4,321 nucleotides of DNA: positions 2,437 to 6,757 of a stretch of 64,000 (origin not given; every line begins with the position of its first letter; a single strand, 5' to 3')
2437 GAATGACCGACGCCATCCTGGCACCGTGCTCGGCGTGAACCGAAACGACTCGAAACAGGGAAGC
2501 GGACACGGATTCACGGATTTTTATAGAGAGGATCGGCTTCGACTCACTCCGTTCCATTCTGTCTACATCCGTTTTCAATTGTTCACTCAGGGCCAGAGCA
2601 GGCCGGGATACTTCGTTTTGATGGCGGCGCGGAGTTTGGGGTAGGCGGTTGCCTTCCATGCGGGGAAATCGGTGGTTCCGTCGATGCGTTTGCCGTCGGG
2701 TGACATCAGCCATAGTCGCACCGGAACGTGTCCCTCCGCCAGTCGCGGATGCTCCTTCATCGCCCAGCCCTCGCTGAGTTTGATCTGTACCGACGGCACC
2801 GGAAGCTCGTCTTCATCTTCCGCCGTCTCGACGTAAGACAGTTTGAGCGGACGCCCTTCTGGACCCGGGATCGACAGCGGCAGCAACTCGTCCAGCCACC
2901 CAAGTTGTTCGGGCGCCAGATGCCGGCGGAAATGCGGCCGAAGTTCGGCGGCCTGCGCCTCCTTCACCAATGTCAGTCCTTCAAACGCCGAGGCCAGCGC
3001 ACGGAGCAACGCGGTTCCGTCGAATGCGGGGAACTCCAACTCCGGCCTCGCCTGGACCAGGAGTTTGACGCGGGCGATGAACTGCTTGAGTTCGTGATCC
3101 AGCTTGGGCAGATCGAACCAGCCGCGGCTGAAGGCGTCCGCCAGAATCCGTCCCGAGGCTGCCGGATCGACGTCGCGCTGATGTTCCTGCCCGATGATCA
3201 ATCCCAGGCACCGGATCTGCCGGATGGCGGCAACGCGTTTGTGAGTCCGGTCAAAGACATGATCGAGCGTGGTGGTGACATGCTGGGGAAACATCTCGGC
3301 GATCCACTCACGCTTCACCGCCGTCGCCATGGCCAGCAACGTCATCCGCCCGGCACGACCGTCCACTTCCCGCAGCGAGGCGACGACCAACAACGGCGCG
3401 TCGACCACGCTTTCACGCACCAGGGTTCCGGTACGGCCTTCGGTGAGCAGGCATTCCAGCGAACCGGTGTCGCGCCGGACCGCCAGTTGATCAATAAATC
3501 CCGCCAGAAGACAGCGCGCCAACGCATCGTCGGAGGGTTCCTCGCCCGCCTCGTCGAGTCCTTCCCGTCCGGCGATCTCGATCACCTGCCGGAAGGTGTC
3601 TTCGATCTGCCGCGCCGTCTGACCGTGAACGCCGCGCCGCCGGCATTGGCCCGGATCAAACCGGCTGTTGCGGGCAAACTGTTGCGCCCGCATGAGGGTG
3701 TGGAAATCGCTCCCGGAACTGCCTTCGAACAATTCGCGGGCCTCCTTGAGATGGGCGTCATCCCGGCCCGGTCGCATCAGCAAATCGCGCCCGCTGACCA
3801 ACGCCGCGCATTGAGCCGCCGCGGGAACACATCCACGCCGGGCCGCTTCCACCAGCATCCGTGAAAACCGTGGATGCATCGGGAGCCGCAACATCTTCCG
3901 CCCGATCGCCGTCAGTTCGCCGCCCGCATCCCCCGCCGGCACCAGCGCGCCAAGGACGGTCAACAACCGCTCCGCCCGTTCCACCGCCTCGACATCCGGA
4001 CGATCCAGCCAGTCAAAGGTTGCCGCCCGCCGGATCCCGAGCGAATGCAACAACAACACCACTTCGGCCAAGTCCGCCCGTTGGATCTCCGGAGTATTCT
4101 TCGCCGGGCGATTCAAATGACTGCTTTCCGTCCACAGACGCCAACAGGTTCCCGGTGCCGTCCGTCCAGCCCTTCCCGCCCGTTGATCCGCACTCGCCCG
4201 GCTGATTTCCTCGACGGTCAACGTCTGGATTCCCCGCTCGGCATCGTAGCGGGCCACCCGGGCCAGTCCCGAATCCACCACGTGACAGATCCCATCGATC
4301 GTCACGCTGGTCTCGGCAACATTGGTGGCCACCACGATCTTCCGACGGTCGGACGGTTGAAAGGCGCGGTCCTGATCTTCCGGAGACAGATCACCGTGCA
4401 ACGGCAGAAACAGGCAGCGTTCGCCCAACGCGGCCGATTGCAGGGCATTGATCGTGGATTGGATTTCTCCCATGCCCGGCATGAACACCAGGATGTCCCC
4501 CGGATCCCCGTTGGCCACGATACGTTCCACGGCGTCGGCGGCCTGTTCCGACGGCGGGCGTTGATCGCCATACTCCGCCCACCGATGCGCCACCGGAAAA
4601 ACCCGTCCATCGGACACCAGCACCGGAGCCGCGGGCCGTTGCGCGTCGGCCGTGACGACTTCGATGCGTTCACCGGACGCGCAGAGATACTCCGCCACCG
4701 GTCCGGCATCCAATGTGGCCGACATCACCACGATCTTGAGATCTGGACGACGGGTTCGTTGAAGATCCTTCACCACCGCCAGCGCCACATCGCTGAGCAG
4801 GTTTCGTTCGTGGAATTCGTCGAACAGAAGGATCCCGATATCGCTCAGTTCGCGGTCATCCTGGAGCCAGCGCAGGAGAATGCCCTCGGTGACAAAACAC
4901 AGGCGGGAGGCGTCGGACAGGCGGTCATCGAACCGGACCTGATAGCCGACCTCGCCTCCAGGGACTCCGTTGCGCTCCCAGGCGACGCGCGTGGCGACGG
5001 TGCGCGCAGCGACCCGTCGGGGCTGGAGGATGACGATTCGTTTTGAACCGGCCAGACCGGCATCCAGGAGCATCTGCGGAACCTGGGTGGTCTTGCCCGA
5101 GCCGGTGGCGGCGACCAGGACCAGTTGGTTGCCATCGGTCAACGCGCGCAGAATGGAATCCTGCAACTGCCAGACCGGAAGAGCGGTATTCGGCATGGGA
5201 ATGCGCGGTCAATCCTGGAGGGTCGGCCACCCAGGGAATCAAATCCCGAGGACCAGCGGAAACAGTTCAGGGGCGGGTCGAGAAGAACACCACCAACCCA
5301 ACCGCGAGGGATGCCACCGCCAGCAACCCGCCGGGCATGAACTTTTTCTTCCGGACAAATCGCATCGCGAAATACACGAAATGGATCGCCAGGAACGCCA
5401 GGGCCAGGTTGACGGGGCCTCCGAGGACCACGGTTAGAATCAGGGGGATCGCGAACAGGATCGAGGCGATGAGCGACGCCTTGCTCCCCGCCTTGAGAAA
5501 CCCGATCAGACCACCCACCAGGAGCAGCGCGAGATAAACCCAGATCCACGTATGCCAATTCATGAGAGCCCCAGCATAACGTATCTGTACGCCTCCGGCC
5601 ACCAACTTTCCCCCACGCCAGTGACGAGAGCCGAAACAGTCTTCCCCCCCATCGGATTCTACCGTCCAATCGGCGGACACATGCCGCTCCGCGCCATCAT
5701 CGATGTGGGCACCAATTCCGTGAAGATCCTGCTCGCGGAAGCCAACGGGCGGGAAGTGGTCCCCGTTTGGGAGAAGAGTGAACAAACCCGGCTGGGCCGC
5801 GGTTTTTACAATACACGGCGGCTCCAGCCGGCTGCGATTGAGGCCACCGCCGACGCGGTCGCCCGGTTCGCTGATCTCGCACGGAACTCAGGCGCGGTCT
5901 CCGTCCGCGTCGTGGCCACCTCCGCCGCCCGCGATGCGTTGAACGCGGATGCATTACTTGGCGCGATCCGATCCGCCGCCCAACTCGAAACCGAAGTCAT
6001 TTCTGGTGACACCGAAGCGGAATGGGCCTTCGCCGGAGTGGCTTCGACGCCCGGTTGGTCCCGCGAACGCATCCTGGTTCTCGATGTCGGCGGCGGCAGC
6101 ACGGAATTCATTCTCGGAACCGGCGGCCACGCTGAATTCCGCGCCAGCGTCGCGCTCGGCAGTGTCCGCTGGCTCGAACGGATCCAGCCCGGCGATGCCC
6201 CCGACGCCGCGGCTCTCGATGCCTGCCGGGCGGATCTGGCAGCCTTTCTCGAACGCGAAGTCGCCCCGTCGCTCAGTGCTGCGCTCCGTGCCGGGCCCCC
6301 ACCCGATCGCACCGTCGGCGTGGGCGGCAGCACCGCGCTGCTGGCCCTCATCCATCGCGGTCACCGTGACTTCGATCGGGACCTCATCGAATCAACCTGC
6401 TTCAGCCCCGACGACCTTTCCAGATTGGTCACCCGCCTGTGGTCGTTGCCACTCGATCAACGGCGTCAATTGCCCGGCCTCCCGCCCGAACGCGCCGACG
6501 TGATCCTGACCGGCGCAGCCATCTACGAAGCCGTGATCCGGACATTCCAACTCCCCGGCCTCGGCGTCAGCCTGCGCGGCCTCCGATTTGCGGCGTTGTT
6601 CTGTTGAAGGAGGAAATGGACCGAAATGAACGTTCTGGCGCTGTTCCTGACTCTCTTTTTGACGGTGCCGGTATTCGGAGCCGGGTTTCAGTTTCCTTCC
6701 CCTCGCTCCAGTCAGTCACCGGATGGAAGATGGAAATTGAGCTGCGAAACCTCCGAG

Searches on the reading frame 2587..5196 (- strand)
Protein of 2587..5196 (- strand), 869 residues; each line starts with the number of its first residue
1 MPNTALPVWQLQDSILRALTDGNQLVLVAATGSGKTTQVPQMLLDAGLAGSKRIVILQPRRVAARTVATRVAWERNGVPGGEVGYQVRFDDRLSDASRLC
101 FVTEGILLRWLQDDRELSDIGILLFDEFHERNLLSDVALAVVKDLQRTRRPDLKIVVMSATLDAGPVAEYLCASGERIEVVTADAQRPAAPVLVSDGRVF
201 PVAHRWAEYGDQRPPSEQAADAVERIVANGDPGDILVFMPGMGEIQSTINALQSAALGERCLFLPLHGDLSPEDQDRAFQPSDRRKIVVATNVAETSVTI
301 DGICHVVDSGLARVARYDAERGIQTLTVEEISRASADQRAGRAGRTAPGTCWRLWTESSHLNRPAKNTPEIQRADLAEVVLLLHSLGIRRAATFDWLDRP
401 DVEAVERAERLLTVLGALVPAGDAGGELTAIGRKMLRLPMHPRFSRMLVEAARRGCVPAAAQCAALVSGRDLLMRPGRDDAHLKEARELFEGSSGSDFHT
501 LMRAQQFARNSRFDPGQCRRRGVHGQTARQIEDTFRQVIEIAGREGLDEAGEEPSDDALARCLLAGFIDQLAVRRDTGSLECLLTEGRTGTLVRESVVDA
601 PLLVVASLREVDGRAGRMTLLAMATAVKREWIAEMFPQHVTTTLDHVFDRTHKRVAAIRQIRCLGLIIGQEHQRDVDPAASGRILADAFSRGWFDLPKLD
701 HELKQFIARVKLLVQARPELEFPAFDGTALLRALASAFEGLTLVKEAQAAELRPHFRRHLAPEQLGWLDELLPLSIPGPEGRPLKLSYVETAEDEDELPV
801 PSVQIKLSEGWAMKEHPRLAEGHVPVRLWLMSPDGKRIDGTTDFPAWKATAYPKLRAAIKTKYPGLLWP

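Call 82: search_protein_families(library=pfam, proteins=[window:2587-5196:-], max_evalue=0.0001)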
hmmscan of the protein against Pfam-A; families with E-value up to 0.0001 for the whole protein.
window:2587-5196:- (869 aa): 5 families
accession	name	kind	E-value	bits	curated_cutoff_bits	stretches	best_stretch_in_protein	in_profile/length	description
PF08482.15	HrpB_C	-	6.1e-18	65.8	25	1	736-869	4-130/133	ATP-dependent helicase C-terminal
PF00270.35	DEAD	-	8.1e-12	45.6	26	1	11-163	3-161/167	DEAD/DEAH box helicase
PF00271.37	Helicase_C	-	3.6e-11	43.7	23.5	1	221-346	4-109/110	Helicase conserved C-terminal domain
PF04408.29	HA2_N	-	2.6e-07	31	21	1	408-439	1-28/29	Helicase associated domain (HA2), winged-helix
PF21010.2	HA2_C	-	1.1e-06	29.6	21.3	1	441-487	1-53/77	Helicase associated domain (HA2), ratchet-like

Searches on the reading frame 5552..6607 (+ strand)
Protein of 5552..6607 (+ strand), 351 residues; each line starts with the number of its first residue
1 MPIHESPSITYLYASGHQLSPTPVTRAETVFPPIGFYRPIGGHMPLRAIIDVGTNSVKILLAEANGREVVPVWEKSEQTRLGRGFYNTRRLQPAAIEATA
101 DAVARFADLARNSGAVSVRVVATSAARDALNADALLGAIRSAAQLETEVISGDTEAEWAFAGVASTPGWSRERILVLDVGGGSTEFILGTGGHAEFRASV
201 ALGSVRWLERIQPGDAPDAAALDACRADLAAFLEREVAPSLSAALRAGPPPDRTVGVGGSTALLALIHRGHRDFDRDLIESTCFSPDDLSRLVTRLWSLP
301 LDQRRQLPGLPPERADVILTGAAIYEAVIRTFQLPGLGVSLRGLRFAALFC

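Call 82: search_protein_families(library=pfam, proteins=[window:5552-6607:+], max_evalue=0.0001)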
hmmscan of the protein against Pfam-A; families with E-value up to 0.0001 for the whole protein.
window:5552-6607:+ (351 aa): 1 family
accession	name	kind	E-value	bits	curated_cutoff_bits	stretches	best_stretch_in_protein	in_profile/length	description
PF02541.22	Ppx-GppA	-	1.2e-48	166.4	27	1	69-345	10-274/285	Ppx/GppA phosphatase family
